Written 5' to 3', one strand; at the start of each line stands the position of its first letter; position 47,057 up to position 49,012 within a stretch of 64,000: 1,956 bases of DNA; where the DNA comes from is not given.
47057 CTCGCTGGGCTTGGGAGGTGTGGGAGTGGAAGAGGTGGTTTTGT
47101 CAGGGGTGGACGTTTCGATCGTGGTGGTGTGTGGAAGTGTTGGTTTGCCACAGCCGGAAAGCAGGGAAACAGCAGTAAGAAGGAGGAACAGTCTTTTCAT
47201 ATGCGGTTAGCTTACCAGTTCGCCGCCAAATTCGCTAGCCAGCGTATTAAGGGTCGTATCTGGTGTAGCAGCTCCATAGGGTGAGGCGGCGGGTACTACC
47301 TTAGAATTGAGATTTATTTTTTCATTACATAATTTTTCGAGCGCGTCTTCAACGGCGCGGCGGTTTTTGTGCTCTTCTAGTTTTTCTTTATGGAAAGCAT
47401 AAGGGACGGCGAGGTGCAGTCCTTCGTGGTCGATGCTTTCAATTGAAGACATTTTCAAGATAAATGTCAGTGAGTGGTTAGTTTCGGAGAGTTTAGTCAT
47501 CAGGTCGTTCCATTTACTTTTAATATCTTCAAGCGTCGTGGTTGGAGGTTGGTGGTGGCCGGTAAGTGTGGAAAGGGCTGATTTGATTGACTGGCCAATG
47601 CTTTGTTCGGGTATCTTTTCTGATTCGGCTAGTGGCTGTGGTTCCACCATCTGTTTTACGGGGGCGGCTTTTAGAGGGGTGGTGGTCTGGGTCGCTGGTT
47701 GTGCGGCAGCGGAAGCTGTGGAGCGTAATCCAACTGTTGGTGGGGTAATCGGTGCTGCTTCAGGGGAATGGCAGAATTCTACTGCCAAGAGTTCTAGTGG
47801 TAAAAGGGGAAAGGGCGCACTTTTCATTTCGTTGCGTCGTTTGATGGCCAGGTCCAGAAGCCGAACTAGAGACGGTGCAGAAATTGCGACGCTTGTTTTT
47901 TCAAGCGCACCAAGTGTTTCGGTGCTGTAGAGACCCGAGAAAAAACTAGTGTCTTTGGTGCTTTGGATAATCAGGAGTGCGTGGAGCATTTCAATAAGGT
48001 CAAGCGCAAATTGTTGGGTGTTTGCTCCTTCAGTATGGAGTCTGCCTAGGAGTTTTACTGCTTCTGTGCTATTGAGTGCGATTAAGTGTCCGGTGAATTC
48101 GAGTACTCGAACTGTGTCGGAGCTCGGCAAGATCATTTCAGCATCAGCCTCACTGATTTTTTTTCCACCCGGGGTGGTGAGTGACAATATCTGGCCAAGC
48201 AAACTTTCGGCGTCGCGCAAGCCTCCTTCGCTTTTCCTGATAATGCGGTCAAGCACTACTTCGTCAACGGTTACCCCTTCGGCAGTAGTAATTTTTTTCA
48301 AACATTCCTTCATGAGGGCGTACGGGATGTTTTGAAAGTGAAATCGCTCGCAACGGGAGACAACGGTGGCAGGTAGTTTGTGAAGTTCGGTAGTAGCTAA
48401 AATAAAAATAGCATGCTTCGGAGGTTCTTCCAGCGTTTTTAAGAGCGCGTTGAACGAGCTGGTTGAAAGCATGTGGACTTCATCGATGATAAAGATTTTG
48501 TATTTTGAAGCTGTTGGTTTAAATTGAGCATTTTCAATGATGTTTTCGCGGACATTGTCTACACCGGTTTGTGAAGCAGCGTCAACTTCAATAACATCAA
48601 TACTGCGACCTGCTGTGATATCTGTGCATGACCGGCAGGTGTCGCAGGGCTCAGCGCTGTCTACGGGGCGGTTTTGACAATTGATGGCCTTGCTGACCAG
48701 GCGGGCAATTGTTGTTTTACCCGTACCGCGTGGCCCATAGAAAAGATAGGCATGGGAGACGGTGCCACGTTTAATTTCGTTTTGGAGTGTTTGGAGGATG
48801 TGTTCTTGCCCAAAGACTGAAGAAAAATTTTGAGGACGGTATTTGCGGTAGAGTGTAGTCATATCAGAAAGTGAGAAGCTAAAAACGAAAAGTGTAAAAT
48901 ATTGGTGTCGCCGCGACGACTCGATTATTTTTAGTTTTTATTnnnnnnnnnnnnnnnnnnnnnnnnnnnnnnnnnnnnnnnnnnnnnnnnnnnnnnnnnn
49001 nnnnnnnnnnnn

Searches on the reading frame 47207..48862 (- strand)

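Call 85: search_protein_families(library=pfam, proteins=[window:47207-48862:-], max_evalue=0.00001)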
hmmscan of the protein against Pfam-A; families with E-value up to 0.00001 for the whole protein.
window:47207-48862:- (551 aa): 8 families
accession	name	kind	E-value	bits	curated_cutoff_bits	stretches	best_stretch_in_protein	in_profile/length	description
PF13177.12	DNA_pol3_delta2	-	3.8e-44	151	27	1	18-179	1-160/161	DNA polymerase III, delta subunit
PF00004.35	AAA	-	5.7e-15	56.4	21.2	1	39-174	1-126/131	ATPase family associated with various cellular activities (AAA)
PF12169.13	DNA_pol3_gamma3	-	3e-11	43.7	24.4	1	236-366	1-130/143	DNA polymerase III subunits gamma and tau domain III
PF07728.20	AAA_5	-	5.5e-07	30.1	22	1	40-146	3-92/139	AAA domain (dynein-related subfamily)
PF13604.12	AAA_30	-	8.7e-07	29.3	27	1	39-146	21-114/191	AAA domain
PF13401.12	AAA_22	-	1.4e-06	29.1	27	0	40-157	9-122/130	AAA domain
PF05496.18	RuvB_N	-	1.5e-06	28.5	27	0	9-65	2-62/159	Holliday junction DNA helicase RuvB P-loop domain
PF13191.12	AAA_16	-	2.2e-06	28.7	32.6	0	17-141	3-120/167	AAA ATPase domain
